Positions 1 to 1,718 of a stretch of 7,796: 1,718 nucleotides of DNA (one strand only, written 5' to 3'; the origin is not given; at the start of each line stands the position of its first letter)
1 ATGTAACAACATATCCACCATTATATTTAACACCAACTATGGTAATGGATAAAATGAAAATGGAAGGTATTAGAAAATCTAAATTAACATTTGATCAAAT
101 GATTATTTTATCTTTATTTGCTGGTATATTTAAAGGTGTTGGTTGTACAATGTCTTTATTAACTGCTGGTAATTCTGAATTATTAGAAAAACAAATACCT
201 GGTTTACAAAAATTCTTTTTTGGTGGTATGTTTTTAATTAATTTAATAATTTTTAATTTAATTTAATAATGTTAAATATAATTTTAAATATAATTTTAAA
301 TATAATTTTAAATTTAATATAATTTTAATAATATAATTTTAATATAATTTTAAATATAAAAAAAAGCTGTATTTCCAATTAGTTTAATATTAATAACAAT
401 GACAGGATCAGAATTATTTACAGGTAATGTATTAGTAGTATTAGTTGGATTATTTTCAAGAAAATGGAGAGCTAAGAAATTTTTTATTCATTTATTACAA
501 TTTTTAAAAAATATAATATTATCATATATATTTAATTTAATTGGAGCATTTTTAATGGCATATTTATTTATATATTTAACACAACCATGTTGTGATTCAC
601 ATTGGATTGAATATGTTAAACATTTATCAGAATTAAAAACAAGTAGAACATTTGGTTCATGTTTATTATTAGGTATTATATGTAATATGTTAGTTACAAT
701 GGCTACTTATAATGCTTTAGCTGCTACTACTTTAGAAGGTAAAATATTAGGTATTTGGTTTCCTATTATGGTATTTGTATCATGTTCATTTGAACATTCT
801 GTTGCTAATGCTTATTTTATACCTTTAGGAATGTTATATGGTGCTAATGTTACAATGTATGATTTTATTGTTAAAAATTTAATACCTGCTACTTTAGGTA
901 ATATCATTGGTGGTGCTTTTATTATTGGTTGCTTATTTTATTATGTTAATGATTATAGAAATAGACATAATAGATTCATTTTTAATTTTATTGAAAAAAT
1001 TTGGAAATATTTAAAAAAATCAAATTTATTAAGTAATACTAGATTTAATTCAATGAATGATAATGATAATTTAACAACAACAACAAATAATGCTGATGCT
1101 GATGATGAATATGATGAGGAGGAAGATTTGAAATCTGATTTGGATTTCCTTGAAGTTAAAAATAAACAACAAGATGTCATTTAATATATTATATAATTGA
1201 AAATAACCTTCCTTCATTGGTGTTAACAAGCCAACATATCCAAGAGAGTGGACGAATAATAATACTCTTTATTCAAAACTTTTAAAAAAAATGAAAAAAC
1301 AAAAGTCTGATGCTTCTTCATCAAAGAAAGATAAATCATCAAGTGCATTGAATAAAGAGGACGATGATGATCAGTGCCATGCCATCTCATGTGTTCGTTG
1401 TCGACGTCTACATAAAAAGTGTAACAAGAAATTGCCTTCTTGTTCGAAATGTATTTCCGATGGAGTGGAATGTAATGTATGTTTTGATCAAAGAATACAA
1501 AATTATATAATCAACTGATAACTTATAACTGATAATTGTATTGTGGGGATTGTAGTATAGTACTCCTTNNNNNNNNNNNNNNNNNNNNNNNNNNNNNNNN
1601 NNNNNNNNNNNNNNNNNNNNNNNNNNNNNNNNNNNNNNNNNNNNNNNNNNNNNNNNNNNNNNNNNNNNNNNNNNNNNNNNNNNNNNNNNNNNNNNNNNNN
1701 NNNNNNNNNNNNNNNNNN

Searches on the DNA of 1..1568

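Call 55: search_rna_families(source=window, start=1, end=1568, threshold=evalue, max_evalue=1)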
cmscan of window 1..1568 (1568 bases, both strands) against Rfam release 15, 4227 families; matches with E-value up to 1: 2.
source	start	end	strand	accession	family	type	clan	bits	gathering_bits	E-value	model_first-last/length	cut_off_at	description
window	1066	1148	-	RF02676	Esr41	Gene; sRNA;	-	19.9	102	0.7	1-74/74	no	Enterohemorrhagic E. coli sRNA 41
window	1343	1422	+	RF01926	mir-981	Gene; miRNA;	-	16.4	51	0.3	1-86/86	no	mir-981 microRNA precursor family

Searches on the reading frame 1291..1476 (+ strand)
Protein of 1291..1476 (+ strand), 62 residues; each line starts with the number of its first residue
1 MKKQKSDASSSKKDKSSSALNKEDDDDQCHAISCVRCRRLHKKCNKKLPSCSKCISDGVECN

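Call 7: search_protein_families(library=pfam, proteins=[window:1291-1476:+], max_evalue=1)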
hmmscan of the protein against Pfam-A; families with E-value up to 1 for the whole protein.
seq(62 aa): 5 families
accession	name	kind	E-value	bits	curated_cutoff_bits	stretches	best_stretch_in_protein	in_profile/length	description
PF00172.23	Zn_clus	-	3.3e-08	33.9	21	1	33-61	2-30/39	Fungal Zn(2)-Cys(6) binuclear cluster domain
PF22289.1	DmmA-like_C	-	0.03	14.7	27.4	1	32-54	2-24/44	Dimethylamine monooxygenase subunit DmmA-like, C-terminal domain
PF04655.20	APH_6_hur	-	0.077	12.8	27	1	14-50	79-115/252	Aminoglycoside/hydroxyurea antibiotic resistance kinase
PF13119.11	DUF3973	-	0.13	12.8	25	1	34-47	4-17/40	Domain of unknown function (DUF3973)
PF23827.1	DUF7197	-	0.67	10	27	1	2-57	162-216/245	Family of unknown function (DUF7197)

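Call 9: find_homologous_proteins(query=window:1291-1476:+, max_evalue=0.01)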
Query seq(62 aa): no candidate shares three 5-residue words with the query. No homologue found.

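Call 23: search_protein_representatives(protein=window:1291-1476:+)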
Query: 62 residues. Proteins with E-value up to 0.001 (for the whole library): 39; up to 1e-10: 0; up to 1e-30: 0. The best 39 are listed.
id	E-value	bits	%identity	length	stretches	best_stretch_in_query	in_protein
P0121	1.8e-09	53.1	54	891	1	4-61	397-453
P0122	2.4e-08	49.6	63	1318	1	19-61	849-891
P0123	1.7e-07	46.9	47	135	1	9-61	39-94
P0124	3.2e-07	46.1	47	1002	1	2-61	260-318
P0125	3.5e-07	46.0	47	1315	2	11-62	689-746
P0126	4.4e-07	45.7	54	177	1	23-61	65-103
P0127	7.9e-07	44.9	52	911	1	18-61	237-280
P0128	1.5e-06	44.0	44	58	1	17-61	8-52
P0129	1.5e-06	44.0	50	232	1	8-61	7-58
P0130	1.8e-06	43.7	49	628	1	9-61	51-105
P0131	6.6e-06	42.0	47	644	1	15-61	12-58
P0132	1.2e-05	41.2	56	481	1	26-61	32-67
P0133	2.0e-05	40.5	39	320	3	16-61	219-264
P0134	2.3e-05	40.3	47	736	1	6-61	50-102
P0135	2.3e-05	40.3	48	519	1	6-61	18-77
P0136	2.4e-05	40.2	47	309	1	17-61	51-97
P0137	4.4e-05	39.4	51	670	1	20-61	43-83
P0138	5.0e-05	39.2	54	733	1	21-61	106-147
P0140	1.1e-04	38.2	49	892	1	5-61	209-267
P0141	1.2e-04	38.0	39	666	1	16-61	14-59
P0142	1.3e-04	37.9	49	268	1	21-61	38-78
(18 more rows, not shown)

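Call 24: list_cluster_members(proteins=[P0121, P0122, P0123, P0124, P0125, P0126, P0127, P0129, P0130, P0131])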
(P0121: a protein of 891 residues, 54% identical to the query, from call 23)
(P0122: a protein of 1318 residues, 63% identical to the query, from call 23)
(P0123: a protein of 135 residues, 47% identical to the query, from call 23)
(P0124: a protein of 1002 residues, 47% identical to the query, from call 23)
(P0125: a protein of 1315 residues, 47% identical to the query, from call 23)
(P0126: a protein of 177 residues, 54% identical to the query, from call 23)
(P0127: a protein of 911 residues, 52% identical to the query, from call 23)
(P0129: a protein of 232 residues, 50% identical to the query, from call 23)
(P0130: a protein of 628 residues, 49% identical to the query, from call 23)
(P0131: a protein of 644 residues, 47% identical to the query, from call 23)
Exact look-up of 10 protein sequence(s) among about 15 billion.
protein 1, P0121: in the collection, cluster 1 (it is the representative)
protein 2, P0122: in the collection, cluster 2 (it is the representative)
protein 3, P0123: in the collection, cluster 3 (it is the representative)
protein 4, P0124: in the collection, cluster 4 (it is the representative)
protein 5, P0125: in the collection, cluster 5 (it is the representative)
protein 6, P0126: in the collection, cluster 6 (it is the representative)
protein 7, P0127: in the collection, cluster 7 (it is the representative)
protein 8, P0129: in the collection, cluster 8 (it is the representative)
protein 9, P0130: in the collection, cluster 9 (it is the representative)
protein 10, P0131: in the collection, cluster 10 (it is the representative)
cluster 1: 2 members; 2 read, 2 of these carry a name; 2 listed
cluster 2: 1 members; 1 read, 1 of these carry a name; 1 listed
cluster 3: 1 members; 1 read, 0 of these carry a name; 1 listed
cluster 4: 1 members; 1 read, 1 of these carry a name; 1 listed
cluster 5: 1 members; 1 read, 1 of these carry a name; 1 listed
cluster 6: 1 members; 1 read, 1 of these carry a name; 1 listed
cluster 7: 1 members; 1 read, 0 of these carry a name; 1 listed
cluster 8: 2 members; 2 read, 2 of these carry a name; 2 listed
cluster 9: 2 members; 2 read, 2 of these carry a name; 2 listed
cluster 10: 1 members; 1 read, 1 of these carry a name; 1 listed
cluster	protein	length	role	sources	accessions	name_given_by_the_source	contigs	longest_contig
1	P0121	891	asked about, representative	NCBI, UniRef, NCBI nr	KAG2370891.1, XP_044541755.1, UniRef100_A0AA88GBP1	hypothetical protein C9374_013766 [Naegleria lovaniensis] | Zn(2)-C6 fungal-type domain-containing protein n=1 Tax=Naegleria lovaniensis TaxID=51637 ... | uncharacterized protein C9374_013766 [Naegleria lovaniensis]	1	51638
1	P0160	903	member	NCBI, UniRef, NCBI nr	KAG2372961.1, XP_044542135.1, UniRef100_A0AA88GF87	hypothetical protein C9374_012991 [Naegleria lovaniensis] | Zn(2)-C6 fungal-type domain-containing protein n=1 Tax=Naegleria lovaniensis TaxID=51637 ... | uncharacterized protein C9374_012991 [Naegleria lovaniensis]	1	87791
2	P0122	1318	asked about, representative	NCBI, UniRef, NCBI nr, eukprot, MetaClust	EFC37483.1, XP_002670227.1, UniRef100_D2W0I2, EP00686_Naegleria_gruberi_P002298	predicted protein [Naegleria gruberi] | Predicted protein n=1 Tax=Naegleria gruberi TaxID=5762 RepID=D2W0I2_NAEGR | uncharacterized protein NAEGRDRAFT_74868 [Naegleria gruberi]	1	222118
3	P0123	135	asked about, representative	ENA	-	-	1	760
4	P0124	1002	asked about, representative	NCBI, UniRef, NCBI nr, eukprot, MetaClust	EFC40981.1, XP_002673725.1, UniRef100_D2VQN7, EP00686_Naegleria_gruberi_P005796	hypothetical protein NAEGRDRAFT_80888 [Naegleria gruberi] | Zn(2)-C6 fungal-type domain-containing protein n=1 Tax=Naegleria gruberi TaxID=5762 ... | uncharacterized protein NAEGRDRAFT_80888 [Naegleria gruberi]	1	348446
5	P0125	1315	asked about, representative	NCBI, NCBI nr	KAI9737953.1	MAG: hypothetical protein M1834_009323 [Cirrosporium novae-zelandiae]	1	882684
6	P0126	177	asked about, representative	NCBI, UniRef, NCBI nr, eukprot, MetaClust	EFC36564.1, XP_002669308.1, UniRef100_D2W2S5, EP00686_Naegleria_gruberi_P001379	predicted protein [Naegleria gruberi] | Predicted protein n=1 Tax=Naegleria gruberi TaxID=5762 RepID=D2W2S5_NAEGR | uncharacterized protein NAEGRDRAFT_75695 [Naegleria gruberi]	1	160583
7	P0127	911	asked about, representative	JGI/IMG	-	-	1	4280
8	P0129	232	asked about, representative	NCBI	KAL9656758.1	hypothetical protein ABK040_003025 [Willaertia magna]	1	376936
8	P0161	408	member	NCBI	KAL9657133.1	hypothetical protein ABK040_002758 [Willaertia magna]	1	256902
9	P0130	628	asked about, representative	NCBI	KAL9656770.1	hypothetical protein ABK040_003037 [Willaertia magna]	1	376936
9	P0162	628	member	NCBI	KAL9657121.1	hypothetical protein ABK040_002746 [Willaertia magna]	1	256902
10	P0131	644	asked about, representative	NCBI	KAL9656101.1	hypothetical protein ABK040_007719 [Willaertia magna]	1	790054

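Call 28: find_encoding_contigs(protein=P0121, flank=10000, max_places=2)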
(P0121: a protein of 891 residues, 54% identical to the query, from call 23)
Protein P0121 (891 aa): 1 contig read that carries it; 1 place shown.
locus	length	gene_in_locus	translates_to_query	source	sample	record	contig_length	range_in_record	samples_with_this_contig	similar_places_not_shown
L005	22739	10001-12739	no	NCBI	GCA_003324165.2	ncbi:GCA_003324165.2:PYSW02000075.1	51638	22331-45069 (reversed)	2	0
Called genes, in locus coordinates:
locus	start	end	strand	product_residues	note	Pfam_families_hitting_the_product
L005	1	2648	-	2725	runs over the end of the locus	PF24161:CCDC39 (weak), PF19220:Rod_CreS (weak), PF00307:CH (weak)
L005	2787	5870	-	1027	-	PF22527:DEXQc_Suv3, PF00271:Helicase_C, PF12513:SUV3_C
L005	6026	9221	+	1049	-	PF00888:Cullin, PF26557:Cullin_AB, PF10557:Cullin_Nedd8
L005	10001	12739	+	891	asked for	PF00172:Zn_clus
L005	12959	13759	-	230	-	PF14124:DUF4291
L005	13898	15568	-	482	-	PF02515:CoA_transf_3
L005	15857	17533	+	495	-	-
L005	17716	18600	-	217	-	PF04061:ORMDL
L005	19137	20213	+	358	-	PF01633:Choline_kinase, PF01636:APH (weak)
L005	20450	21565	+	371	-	PF00153:Mito_carr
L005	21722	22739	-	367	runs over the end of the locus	-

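Call 33: find_encoding_contigs(protein=P0123, flank=10000, max_places=4)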
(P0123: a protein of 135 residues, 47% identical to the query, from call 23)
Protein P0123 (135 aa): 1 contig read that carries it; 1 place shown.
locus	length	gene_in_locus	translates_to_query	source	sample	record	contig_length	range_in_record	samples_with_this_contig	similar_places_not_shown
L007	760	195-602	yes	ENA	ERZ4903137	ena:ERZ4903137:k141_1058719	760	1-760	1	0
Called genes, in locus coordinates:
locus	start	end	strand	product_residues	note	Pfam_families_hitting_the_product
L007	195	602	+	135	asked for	PF00172:Zn_clus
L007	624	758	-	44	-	?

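Call 34: find_encoding_contigs(protein=P0129, flank=10000, max_places=2)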
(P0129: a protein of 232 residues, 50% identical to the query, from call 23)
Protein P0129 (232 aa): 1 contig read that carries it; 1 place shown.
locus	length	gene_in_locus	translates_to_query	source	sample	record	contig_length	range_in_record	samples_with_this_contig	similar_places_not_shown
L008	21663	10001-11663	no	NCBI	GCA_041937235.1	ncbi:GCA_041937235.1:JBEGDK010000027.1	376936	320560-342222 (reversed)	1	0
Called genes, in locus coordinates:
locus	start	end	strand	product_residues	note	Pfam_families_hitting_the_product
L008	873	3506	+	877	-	PF17389:Bac_rhamnosid6H, PF17390:Bac_rhamnosid_C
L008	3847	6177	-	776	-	-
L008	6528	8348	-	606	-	-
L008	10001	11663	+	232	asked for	PF00172:Zn_clus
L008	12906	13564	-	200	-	-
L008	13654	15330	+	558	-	-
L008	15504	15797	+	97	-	-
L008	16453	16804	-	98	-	-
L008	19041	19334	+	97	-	-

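Call 54: find_encoding_contigs(protein=P0131, flank=10000, max_places=2)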
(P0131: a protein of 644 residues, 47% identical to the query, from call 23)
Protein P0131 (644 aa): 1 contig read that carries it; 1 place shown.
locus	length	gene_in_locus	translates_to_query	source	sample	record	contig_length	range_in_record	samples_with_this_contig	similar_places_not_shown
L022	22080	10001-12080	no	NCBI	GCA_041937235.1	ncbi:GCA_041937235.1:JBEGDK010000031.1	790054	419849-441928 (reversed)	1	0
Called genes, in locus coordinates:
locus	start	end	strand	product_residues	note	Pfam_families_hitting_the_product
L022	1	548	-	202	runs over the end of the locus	-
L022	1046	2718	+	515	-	PF01490:Aa_trans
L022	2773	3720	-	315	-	PF20260:PUA_4 (faint), PF04452:Methyltrans_RNA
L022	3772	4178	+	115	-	-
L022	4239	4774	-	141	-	PF00241:Cofilin_ADF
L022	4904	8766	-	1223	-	PF24805:EIF3I, PF24817:WD40_WDHD1_1st, PF25174:Beta-prop_THOC3, PF25175:Beta-prop_WDR5, PF23381:Beta-prop_IFT122_1st, PF23414:Beta-prop_EML_2, PF23775:Beta-prop_RIG_2nd, PF24807:WD40_CDC20-Fz, +58 more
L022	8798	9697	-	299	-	PF12656:G-patch_2, PF25088:GPKOW_C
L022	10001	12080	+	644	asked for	PF00172:Zn_clus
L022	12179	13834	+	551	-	PF23598:LRR_14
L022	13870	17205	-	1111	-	PF03941:INCENP_ARK-bind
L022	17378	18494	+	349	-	PF24807:WD40_CDC20-Fz (faint), PF25173:Beta-prop_WDR3_1st (faint), PF25175:Beta-prop_WDR5 (weak), PF23419:WD40_RFWD3 (weak), PF16755:Beta-prop_NUP159_NUP214 (weak), PF24796:WDR55, PF24814:WD40_Prp19, PF25174:Beta-prop_THOC3, +2 more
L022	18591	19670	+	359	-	PF00106:adh_short, PF08659:KR (weak), PF13561:adh_short_C2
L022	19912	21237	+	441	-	PF00615:RGS (weak)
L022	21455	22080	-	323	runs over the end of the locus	-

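Call 58: list_cluster_members(proteins=[P0132, P0133, P0134, P0135, P0136, P0137, P0138, P0140, P0141, P0142])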
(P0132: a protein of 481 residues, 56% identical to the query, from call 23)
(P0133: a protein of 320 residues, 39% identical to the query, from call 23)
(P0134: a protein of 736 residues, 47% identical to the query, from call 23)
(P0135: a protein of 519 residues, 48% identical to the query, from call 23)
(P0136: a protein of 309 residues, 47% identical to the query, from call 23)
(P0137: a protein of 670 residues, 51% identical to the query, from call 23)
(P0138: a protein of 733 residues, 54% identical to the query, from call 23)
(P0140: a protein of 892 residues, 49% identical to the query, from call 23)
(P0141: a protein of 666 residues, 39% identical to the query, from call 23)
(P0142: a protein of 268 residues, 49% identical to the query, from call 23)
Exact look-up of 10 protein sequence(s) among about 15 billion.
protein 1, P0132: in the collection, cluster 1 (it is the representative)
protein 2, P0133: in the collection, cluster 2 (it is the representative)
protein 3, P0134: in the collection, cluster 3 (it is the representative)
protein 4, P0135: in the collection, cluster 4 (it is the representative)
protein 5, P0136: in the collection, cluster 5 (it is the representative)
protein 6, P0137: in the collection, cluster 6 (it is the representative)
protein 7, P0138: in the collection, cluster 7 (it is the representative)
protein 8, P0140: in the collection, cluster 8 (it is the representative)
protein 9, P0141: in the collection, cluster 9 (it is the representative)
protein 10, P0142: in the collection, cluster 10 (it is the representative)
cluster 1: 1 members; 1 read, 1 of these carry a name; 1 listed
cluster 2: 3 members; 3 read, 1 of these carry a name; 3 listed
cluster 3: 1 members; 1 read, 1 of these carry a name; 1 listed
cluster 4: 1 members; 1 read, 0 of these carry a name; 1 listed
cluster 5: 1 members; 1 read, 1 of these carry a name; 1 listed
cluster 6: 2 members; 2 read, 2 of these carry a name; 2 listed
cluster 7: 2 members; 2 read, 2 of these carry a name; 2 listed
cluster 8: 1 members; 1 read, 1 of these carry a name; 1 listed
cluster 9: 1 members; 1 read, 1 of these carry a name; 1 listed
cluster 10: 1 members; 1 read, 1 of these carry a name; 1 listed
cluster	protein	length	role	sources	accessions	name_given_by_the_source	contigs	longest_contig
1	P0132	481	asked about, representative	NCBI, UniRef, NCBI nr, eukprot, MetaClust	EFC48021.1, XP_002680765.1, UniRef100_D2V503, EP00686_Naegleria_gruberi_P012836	predicted protein [Naegleria gruberi] | Predicted protein n=1 Tax=Naegleria gruberi TaxID=5762 RepID=D2V503_NAEGR | uncharacterized protein NAEGRDRAFT_63966 [Naegleria gruberi]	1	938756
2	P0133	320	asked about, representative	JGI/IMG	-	-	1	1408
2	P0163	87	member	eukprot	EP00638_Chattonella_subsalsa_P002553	CAMPEP_0117761090 /NCGR_PEP_ID=MMETSP0947-20121206/17050_1 /TAXON_ID=44440 ...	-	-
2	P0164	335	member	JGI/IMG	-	-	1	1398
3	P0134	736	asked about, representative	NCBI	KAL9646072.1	hypothetical protein ABK040_007951 [Willaertia magna]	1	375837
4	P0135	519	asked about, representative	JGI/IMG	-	-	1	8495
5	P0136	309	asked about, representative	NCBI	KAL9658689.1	hypothetical protein ABK040_005845 [Willaertia magna]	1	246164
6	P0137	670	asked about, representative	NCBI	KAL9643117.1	hypothetical protein ABK040_003916 [Willaertia magna]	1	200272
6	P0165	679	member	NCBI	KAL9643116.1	hypothetical protein ABK040_003916 [Willaertia magna]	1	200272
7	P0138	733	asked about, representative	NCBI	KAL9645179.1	hypothetical protein ABK040_002381 [Willaertia magna]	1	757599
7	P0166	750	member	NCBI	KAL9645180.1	hypothetical protein ABK040_002381 [Willaertia magna]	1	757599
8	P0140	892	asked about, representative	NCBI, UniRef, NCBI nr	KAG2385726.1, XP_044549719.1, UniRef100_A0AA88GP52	hypothetical protein C9374_003541 [Naegleria lovaniensis] | Zn(2)-C6 fungal-type domain-containing protein n=1 Tax=Naegleria lovaniensis TaxID=51637 ... | uncharacterized protein C9374_003541 [Naegleria lovaniensis]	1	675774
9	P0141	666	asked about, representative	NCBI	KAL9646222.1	hypothetical protein ABK040_008095 [Willaertia magna]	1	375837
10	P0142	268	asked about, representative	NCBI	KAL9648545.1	hypothetical protein ABK040_012205 [Willaertia magna]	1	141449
